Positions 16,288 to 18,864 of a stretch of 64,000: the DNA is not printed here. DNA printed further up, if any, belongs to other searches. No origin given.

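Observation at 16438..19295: TonB-dependent receptor controlled by a MntR box: candidate outer-membrane manganese importer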

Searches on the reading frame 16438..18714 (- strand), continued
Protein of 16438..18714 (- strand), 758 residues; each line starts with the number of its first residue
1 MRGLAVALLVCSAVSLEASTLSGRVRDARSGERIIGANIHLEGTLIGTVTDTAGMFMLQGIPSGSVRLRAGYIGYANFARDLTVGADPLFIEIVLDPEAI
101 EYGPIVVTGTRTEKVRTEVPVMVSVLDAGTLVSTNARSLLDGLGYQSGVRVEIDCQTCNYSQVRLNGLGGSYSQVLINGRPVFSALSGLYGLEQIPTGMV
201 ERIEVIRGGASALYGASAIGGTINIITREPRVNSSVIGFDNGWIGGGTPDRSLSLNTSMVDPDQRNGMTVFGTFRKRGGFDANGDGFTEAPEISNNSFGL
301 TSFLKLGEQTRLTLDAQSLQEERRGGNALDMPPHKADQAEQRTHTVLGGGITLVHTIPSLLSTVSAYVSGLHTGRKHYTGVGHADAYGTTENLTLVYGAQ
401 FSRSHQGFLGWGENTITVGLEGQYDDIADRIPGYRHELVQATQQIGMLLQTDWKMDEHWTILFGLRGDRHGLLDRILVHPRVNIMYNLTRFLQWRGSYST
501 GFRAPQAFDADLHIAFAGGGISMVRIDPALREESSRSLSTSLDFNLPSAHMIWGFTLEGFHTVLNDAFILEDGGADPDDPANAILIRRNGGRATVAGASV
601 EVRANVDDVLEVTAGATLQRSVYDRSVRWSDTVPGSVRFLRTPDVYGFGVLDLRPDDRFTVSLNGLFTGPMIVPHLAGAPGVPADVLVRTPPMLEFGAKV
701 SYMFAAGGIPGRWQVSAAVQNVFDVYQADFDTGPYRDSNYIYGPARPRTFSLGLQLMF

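Call 38: get_annotated_region(hit=H1, flank=5000)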
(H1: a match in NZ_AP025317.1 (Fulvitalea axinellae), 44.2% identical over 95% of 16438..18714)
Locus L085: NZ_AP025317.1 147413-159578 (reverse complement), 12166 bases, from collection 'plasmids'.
description: Fulvitalea axinellae strain DSM 100852 plasmid pFA3, complete sequence
organism: Fulvitalea axinellae (NCBI taxid 1182444)
taxonomy: Bacteria; Bacteroidota; Cytophagia; Cytophagales; Persicobacteraceae; Fulvitalea; Fulvitalea axinellae
host: -; source: -; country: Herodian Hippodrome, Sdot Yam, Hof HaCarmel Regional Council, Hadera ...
typing (MOB-suite, as given by PLSDB): non-mobilizable
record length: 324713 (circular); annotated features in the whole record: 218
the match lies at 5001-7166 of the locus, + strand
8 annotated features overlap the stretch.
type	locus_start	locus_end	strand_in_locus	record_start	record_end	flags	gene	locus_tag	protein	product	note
CDS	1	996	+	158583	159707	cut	rsgA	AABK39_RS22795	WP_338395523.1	ribosome small subunit-dependent GTPase A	GO:0006412 - translation [Evidence IEA]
CDS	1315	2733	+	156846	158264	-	-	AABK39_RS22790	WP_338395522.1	alanine/glycine:cation symporter family protein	GO:0006865 - amino acid transport [Evidence IEA]; GO:0006814 - sodium ion transport [Evidence IEA]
CDS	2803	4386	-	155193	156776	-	-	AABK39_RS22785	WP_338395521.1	glycoside hydrolase family 172 protein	-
CDS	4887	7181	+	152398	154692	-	-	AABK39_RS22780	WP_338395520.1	TonB-dependent receptor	GO:0015891 - siderophore transport [Evidence IEA]; GO:0055085 - transmembrane transport [Evidence IEA]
CDS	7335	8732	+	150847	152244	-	-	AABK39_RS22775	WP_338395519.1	alpha-amylase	-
CDS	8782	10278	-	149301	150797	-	-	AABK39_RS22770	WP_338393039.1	IS5 family transposase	-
CDS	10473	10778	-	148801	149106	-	-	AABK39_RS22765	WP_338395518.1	PID-CTERM protein-sorting domain-containing protein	-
CDS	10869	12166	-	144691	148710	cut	-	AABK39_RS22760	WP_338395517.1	T9SS type A sorting domain-containing protein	-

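Call 49: find_homologous_proteins(query=L070:6584-7078:+, max_evalue=0.001)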
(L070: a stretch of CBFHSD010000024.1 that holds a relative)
Query L070:6584-7078:+ (164 aa): 462 proteins with E <= 0.001 among 467 candidates; the best 120 are listed.
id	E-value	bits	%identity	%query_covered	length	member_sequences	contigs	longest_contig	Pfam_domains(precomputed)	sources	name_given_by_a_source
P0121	2.3e-100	351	95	100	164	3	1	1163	PF00085.27,PF13899.13,PF13098.14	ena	-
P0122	2.3e-94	331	90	100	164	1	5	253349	PF03190.22,PF00085.27,PF13899.13,PF13098.14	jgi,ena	-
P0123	1.2e-62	228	64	92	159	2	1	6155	PF03190.22,PF00085.27,PF13899.13,PF13098.14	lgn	-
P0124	8.7e-62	226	66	86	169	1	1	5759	PF03190.22,PF00085.27,PF13899.13,PF13098.14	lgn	-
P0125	9.5e-62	225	61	96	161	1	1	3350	PF03190.22,PF00085.27,PF13899.13,PF13098.14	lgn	-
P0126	1.1e-61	225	63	95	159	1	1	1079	PF00085.27,PF13899.13,PF13098.14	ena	-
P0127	1.6e-61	225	62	92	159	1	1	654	PF03190.22,PF00085.27,PF13899.13,PF13098.14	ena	-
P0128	2.0e-61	224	68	87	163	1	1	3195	PF03190.22,PF00085.27,PF13899.13,PF13098.14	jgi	jgi:thioredoxin-related protein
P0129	2.1e-61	224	64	96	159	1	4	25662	PF03190.22,PF00085.27,PF13899.13,PF13098.14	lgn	-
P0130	3.2e-61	224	64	93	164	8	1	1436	PF03190.22,PF00085.27,PF13899.13,PF13098.14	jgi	jgi:thioredoxin-related protein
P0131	6.0e-61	223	63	92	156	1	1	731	PF03190.22,PF00085.27,PF13899.13,PF13098.14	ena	-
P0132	1.0e-60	222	66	90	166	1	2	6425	PF03190.22,PF00085.27,PF13899.13,PF13098.14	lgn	-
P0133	1.1e-60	222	64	92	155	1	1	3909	PF03190.22,PF00085.27,PF13899.13,PF13098.14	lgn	-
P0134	1.2e-60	222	63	92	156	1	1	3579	PF03190.22,PF00085.27,PF13899.13,PF13098.14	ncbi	-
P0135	1.3e-60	222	63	95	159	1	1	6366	PF03190.22,PF00085.27,PF13899.13,PF13098.14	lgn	-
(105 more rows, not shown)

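Call 50: find_encoding_contigs(protein=P0003, flank=6000, max_places=3)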
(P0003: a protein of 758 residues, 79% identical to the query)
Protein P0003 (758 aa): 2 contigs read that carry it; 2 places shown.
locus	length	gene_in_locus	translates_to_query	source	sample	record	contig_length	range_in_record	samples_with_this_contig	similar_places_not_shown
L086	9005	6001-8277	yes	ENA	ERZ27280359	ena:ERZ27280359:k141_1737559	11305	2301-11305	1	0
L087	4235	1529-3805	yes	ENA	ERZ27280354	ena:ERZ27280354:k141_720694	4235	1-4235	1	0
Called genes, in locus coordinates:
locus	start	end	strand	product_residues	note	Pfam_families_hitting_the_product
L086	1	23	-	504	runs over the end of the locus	PF13687:DUF4153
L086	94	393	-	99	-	PF12840:HTH_20 (weak), PF13601:HTH_34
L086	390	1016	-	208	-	-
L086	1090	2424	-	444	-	PF00704:Glyco_hydro_18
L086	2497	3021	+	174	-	-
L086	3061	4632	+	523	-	PF04055:Radical_SAM (faint)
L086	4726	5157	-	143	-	-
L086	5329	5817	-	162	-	PF08279:HTH_11 (faint), PF00392:GntR (faint), PF01325:Fe_dep_repress, PF13545:HTH_Crp_2 (weak), PF25213:HVO_A0261_N (weak), PF01047:MarR (weak), PF12802:MarR_2, PF02742:Fe_dep_repr_C, +1 more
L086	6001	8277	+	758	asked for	PF13620:CarboxypepD_reg, PF13715:CarbopepD_reg_2, PF07715:Plug, PF00593:TonB_dep_Rec_b-barrel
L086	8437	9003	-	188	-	?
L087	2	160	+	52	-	?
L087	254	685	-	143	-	-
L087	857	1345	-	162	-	PF08279:HTH_11 (faint), PF00392:GntR (faint), PF01325:Fe_dep_repress, PF13545:HTH_Crp_2 (weak), PF25213:HVO_A0261_N (weak), PF01047:MarR (weak), PF12802:MarR_2, PF02742:Fe_dep_repr_C, +1 more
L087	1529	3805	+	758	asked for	PF13620:CarboxypepD_reg, PF13715:CarbopepD_reg_2, PF07715:Plug, PF00593:TonB_dep_Rec_b-barrel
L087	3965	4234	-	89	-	?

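Call 51: find_encoding_contigs(protein=P0002, flank=3000, max_places=2)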
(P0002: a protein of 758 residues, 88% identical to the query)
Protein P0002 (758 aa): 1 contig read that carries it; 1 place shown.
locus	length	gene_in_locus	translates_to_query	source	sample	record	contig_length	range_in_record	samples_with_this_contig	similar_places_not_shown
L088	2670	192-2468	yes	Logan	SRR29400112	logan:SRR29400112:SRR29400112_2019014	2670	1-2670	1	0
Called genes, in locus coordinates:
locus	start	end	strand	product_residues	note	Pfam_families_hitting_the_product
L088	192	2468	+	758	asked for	PF13620:CarboxypepD_reg, PF13715:CarbopepD_reg_2, PF07715:Plug, PF00593:TonB_dep_Rec_b-barrel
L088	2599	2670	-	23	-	?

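Call 59: search_protein_families(library=ncbifam, proteins=[L042:5222-5881:-, L042:4371-5207:-, L082:8709-9365:+, L082:8270-8722:+, L070:6584-7078:+, L002:5051-5791:-, L001:188-874:+], max_evalue=0.00001)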
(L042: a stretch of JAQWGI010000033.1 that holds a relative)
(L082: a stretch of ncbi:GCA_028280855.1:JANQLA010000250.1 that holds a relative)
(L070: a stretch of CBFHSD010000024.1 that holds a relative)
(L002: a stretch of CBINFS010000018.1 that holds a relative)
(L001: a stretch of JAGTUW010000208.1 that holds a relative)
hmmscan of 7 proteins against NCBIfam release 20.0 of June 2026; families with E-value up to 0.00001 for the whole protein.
L042:5222-5881:- (219 aa): 4 families
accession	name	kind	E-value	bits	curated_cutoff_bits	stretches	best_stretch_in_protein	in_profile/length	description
NF047407.1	TransRegMntRTherm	equivalog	7.3e-42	143.6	350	1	3-215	7-223/227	manganese-dependent transcriptional regulator MntR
NF003025.0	PRK03902.1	equivalog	1.6e-20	73.6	138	1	1-123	1-121/142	transcriptional regulator MntR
NF053665.1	TransRegDtxRActin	equivalog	4.8e-19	68.7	290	1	6-136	8-139/233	iron-dependent transcriptional repressor DtxR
NF008273.0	PRK11050.1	equivalog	1.1e-10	41.4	153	1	8-113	40-143/156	manganese-binding transcriptional regulator MntR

L042:4371-5207:- (278 aa): 1 family
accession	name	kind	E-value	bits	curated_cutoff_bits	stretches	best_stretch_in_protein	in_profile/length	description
NF003243.0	PRK04201.1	equivalog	1e-39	136.4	252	1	14-271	3-259/266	zinc transporter ZupT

L082:8709-9365:+ (218 aa): 4 families
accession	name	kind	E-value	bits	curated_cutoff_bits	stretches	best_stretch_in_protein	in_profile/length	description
NF047407.1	TransRegMntRTherm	equivalog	1.8e-41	142.3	350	1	5-217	9-225/227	manganese-dependent transcriptional regulator MntR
NF053665.1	TransRegDtxRActin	equivalog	7.9e-29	100.7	290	1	7-216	9-231/233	iron-dependent transcriptional repressor DtxR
NF003025.0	PRK03902.1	equivalog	9.2e-18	64.6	138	1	1-120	1-118/142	transcriptional regulator MntR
NF008273.0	PRK11050.1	equivalog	2.1e-17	63.2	153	1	7-121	39-151/156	manganese-binding transcriptional regulator MntR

L082:8270-8722:+ (150 aa): 2 families
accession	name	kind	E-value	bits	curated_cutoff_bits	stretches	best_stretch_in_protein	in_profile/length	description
NF045694.1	seleno_TsoB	exception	6.5e-08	31.1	805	1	7-82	440-517/572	rhodanese/DsbD fusion-like selenoprotein TsoB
NF043050.1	DisulfRedDsbH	equivalog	4.1e-06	27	190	1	21-125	40-144/166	disulfide reductase DsbH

L070:6584-7078:+ (164 aa): 3 families
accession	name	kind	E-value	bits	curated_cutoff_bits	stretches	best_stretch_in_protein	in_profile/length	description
NF045694.1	seleno_TsoB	exception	3.5e-11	41.9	805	1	12-90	442-517/572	rhodanese/DsbD fusion-like selenoprotein TsoB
NF001419.0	PRK00293.1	subfamily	1.4e-09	37.2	330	1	35-90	462-519/574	protein-disulfide reductase DsbD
TIGR01068.1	thioredoxin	equivalog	1.1e-06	28.7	96.8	1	35-71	2-37/101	thioredoxin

L002:5051-5791:- (246 aa): 5 families
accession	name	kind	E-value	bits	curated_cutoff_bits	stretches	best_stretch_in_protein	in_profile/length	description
NF047407.1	TransRegMntRTherm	equivalog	8.4e-62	208.8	350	1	28-240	5-223/227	manganese-dependent transcriptional regulator MntR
NF053665.1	TransRegDtxRActin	equivalog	4.1e-26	91.9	290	1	29-240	4-230/233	iron-dependent transcriptional repressor DtxR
NF008273.0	PRK11050.1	equivalog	5.6e-22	78.1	153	1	33-136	38-141/156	manganese-binding transcriptional regulator MntR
NF003025.0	PRK03902.1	equivalog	3.3e-21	75.8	138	1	30-150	3-123/142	transcriptional regulator MntR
NF038251.1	AdcR_fam_Zn_TF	equivalog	9.1e-06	26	175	0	39-116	40-124/143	zinc-dependent MarR family transcriptional regulator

L001:188-874:+ (228 aa): 4 families
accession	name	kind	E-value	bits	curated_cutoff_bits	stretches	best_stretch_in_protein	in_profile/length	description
NF047407.1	TransRegMntRTherm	equivalog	3.2e-54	184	350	1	9-195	7-198/227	manganese-dependent transcriptional regulator MntR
NF053665.1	TransRegDtxRActin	equivalog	4.2e-27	95.1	290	1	13-224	9-230/233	iron-dependent transcriptional repressor DtxR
NF008273.0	PRK11050.1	equivalog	1.3e-15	57.4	153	1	6-117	32-140/156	manganese-binding transcriptional regulator MntR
NF003025.0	PRK03902.1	equivalog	1.8e-14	54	138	1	10-116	4-107/142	transcriptional regulator MntR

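Call 60: search_solved_structures(query=A1, max_evalue=1e-10, show_alignments=2)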
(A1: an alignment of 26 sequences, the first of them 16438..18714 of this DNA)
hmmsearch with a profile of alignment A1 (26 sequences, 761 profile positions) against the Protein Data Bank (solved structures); distinct sequences matched with E-value up to 1e-10: 21.
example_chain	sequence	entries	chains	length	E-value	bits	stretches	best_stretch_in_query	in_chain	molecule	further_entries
2hdf_A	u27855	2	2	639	1.5e-36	129.4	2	108-286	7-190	Colicin I receptor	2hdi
9nn6_A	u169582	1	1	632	5.9e-36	127.4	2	110-286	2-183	Colicin I receptor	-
9gbc_A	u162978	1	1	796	3.1e-34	121.7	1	4-240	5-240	TonB-linked outer membrane receptor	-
8the_A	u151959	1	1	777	1.4e-18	69.9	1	108-236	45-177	Heme/hemoglobin uptake outer membrane receptor PhuR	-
5fp2_A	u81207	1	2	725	7.1e-18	67.6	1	103-238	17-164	FERRIC ENTEROBACTIN RECEPTOR PIRA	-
5t3r_D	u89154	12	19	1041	1.1e-17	67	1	4-252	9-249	SusC homolog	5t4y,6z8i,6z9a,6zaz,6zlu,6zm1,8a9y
5fr8_A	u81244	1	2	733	1.4e-17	66.6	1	91-240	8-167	TONB-DEPENDENT SIDEROPHORE RECEPTOR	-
1fep_A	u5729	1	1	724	5.8e-17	64.6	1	108-236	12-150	FERRIC ENTEROBACTIN RECEPTOR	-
5mzs_A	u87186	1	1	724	2.3e-16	62.6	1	112-240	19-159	Ferric enterobactin receptor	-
6r1f_A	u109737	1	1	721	3.5e-16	62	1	112-240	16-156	Ferric enterobactin receptor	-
6i2j_A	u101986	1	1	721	7.3e-16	61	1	112-240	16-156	Ferric enterobactin receptor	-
5out_A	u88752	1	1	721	8.6e-16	60.7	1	112-240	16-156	Ferric enterobactin receptor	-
5m9b_A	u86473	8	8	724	8.6e-16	60.7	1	112-240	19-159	Ferric enterobactin receptor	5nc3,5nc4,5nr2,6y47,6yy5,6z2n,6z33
6q5e_A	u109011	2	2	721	8.7e-16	60.7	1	112-240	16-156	Ferric enterobactin receptor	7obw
8aa4_A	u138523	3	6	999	9.1e-16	60.6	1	6-253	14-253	SusC homolog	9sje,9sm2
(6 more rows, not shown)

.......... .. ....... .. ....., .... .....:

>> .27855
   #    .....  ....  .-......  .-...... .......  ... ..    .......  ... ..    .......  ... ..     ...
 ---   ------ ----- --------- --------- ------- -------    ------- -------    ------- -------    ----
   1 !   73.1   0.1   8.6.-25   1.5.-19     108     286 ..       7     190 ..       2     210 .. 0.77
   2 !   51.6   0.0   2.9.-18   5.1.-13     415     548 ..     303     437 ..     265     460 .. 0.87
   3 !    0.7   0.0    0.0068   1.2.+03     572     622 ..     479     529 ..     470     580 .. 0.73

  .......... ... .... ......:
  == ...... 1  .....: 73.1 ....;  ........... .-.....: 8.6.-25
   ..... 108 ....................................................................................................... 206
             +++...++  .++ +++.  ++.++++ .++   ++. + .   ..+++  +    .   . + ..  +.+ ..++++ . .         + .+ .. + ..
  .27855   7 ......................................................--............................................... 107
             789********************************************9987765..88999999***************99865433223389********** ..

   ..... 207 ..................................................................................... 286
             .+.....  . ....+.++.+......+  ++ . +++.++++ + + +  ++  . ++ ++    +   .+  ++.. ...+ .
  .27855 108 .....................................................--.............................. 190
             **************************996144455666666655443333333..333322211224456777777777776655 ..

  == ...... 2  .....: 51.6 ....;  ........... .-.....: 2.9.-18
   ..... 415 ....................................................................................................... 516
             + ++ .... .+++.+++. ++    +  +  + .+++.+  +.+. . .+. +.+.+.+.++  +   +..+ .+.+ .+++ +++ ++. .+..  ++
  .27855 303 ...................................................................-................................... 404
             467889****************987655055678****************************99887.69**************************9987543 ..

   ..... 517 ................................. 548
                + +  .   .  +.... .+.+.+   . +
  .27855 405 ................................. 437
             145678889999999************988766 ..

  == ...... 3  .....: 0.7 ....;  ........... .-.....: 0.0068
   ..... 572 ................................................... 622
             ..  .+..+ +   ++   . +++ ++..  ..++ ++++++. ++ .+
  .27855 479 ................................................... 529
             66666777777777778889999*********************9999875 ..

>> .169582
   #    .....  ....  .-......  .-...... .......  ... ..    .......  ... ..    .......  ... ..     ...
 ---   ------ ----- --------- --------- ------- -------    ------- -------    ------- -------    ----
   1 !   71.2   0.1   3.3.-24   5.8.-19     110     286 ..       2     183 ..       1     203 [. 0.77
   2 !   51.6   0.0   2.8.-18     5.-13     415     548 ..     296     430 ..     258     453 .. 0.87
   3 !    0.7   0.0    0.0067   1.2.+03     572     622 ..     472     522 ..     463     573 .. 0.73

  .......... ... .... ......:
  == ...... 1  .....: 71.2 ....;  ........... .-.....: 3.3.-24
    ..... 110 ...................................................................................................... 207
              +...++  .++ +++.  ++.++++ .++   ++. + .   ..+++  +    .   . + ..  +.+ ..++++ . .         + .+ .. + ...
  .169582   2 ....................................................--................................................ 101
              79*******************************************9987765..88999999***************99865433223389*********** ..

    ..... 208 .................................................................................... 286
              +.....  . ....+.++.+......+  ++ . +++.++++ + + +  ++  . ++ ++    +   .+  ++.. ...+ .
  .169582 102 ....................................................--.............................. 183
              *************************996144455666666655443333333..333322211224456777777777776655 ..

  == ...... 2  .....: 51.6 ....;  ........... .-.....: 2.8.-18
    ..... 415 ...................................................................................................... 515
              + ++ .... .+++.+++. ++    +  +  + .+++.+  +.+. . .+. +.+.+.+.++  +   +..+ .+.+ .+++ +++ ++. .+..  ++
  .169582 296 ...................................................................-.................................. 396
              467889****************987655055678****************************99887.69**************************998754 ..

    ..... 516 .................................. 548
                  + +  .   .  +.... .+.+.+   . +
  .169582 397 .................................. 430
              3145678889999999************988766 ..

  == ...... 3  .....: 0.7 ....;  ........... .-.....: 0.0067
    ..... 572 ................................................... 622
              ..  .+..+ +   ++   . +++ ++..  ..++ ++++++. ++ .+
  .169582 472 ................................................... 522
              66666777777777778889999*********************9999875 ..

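Call 69: find_encoding_contigs(protein=P0001, flank=500, max_places=2)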
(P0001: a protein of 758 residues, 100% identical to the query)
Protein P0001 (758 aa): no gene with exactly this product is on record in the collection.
